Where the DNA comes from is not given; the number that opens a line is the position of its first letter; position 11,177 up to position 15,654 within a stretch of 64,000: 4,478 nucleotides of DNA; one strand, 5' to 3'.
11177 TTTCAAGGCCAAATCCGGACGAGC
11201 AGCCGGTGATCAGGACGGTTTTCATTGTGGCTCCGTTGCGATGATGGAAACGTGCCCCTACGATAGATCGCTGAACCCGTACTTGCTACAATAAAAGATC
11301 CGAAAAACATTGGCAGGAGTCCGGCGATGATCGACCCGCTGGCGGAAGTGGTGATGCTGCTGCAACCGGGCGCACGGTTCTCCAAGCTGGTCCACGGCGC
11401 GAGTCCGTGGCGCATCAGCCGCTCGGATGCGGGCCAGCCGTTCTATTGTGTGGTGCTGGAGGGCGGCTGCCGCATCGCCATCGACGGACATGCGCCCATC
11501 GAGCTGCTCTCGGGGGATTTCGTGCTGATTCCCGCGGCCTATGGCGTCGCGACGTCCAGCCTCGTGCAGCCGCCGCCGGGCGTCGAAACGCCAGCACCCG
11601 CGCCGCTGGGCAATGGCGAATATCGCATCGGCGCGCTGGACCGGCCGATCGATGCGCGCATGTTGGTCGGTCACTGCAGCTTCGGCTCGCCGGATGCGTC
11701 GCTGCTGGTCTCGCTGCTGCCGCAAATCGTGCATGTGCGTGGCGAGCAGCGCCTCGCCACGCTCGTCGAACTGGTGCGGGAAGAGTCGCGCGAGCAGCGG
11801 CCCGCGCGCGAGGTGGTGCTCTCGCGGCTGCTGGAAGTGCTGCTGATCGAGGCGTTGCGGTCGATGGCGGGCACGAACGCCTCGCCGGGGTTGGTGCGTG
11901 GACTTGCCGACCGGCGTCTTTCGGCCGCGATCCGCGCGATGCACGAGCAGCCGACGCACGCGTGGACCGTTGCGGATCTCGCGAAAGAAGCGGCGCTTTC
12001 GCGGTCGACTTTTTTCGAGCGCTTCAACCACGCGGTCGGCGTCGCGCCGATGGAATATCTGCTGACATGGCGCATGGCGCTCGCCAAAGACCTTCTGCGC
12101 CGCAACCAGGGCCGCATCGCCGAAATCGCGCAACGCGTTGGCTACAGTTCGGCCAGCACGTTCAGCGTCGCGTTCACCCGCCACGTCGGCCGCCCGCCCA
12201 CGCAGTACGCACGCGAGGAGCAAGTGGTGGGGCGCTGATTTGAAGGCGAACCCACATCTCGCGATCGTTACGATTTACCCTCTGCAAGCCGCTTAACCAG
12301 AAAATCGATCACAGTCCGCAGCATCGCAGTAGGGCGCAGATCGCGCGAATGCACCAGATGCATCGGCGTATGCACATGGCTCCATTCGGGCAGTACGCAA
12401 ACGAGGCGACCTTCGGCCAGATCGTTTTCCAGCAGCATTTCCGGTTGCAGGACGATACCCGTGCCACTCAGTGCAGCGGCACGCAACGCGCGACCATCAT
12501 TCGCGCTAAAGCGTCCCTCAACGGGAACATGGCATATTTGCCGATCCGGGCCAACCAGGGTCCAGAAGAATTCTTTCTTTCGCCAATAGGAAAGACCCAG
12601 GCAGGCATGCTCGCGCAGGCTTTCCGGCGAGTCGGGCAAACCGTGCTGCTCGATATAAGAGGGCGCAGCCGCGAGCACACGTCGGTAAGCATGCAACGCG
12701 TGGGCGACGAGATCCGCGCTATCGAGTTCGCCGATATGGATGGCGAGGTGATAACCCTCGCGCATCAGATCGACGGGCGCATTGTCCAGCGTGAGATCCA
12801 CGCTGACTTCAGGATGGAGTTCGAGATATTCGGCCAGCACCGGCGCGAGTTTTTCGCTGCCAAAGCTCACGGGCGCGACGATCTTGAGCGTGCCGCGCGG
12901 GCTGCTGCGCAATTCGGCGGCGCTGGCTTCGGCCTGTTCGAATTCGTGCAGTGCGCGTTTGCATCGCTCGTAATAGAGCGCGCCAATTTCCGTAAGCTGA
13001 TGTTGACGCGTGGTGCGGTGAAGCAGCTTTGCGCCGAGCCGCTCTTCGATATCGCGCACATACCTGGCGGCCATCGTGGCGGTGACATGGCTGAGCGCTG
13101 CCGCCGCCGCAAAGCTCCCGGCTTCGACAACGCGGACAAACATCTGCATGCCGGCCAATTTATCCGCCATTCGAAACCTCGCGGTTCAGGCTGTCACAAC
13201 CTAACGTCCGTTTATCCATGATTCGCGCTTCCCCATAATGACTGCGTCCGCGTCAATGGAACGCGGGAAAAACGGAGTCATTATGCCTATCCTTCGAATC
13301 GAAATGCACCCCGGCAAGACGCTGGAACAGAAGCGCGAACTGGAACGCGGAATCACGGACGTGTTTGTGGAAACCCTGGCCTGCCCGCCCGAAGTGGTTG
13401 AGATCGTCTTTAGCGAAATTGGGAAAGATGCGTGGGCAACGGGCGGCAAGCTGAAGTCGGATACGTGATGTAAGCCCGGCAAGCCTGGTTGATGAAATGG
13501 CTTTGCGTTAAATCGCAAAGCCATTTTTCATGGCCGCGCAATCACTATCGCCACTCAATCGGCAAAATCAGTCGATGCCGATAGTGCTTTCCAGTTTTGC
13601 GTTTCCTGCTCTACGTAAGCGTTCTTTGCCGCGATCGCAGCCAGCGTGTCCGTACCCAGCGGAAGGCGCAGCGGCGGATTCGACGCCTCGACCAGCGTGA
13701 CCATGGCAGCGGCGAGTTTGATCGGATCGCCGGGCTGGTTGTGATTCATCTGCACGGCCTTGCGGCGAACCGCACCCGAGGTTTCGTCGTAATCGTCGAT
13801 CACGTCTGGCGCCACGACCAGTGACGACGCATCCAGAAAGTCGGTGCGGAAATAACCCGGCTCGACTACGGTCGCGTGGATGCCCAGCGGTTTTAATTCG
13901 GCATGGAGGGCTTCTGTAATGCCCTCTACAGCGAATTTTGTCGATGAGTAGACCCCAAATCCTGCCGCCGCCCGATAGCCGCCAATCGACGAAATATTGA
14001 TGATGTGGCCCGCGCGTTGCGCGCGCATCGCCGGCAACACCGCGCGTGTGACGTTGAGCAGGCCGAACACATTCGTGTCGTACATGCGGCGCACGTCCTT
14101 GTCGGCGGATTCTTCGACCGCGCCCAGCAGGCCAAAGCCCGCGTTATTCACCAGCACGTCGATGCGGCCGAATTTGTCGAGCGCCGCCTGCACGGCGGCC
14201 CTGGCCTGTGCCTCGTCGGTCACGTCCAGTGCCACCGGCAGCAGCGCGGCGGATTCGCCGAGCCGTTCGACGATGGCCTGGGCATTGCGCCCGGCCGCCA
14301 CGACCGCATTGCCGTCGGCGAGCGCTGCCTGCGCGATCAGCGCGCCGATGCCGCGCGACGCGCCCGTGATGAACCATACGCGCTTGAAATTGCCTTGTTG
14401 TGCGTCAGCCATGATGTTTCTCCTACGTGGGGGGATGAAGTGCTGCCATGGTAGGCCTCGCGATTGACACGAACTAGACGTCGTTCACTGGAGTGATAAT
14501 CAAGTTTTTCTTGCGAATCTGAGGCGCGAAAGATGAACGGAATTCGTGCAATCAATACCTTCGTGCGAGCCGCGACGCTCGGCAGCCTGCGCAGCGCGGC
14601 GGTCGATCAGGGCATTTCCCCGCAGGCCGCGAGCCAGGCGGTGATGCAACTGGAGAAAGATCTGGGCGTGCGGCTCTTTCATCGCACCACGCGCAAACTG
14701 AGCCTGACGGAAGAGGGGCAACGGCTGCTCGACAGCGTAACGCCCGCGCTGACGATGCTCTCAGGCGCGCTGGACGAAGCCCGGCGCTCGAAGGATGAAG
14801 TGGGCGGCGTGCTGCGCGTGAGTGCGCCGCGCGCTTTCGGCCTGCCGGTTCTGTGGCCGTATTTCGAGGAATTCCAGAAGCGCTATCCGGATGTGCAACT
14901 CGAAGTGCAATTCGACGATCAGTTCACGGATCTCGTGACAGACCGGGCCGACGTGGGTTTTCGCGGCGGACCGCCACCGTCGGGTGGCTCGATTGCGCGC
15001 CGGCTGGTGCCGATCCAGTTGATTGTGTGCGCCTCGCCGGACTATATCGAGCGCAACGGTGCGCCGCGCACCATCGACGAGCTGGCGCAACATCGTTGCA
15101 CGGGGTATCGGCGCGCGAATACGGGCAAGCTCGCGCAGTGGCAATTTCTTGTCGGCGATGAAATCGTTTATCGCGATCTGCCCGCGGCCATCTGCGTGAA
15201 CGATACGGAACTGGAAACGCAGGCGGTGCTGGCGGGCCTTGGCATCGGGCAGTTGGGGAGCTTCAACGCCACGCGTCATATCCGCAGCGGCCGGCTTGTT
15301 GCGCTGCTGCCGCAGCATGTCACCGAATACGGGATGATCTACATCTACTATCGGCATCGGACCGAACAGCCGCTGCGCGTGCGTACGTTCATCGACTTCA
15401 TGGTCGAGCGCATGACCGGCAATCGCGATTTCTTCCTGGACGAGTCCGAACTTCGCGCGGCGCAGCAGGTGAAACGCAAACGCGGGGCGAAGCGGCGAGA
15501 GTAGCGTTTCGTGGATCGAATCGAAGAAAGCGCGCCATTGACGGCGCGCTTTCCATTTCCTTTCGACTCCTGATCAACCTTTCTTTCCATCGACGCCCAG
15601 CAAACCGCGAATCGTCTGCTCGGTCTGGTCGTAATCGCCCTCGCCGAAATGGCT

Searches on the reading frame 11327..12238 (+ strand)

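Call 48: search_protein_families(library=pfam, proteins=[window:11327-12238:+], max_evalue=0.00001)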
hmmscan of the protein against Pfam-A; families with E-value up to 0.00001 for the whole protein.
window:11327-12238:+ (303 aa): 4 families
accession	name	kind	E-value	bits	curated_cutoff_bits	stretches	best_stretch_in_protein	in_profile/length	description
PF12852.13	Cupin_6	-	1.7e-33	116.4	26.7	1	3-180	1-181/183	Cupin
PF12833.13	HTH_18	-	5.6e-21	75.1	33.6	1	218-296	1-79/80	Helix-turn-helix domain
PF00165.29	HTH_AraC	-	9.4e-15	54.8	26.6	1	205-245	1-41/42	Bacterial regulatory helix-turn-helix proteins, AraC family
PF00440.29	TetR_N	-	2.2e-07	31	24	1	198-233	2-37/47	Bacterial regulatory proteins, tetR family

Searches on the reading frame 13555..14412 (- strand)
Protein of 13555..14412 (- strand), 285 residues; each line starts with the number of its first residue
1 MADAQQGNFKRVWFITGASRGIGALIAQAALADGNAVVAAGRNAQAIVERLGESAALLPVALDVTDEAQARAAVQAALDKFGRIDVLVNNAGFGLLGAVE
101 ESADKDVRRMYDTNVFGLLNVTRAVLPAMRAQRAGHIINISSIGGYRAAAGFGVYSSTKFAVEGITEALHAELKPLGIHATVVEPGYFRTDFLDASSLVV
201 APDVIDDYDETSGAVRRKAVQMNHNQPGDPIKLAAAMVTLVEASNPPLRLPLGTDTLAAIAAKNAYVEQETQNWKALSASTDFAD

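Call 48: search_protein_families(library=pfam, proteins=[window:13555-14412:-], max_evalue=0.00001)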
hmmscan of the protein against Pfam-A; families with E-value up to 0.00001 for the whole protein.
window:13555-14412:- (285 aa): 4 families
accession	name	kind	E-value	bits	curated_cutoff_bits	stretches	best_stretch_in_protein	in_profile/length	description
PF00106.31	adh_short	-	5.8e-53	179.7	26.6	1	12-194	2-188/195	short chain dehydrogenase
PF13561.12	adh_short_C2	-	1.6e-37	129.7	27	1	17-195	1-183/236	Enoyl-(Acyl carrier protein) reductase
PF08659.16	KR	-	1.8e-10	41.5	22.6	1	14-185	4-175/180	KR domain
PF13460.12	NAD_binding_10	-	3.6e-09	37.2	27.2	1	17-191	1-149/184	NAD(P)H-binding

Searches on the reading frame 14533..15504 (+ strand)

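Call 48: search_protein_families(library=pfam, proteins=[window:14533-15504:+], max_evalue=0.00001)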
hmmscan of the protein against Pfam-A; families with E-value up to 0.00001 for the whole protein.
window:14533-15504:+ (323 aa): 2 families
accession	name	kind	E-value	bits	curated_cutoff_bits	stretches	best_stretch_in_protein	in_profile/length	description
PF03466.25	LysR_substrate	-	1.3e-38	132.9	28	1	88-294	2-208/209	LysR substrate binding domain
PF00126.33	HTH_1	-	5.1e-18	65.2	26.6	1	4-63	1-60/60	Bacterial regulatory helix-turn-helix protein, lysR family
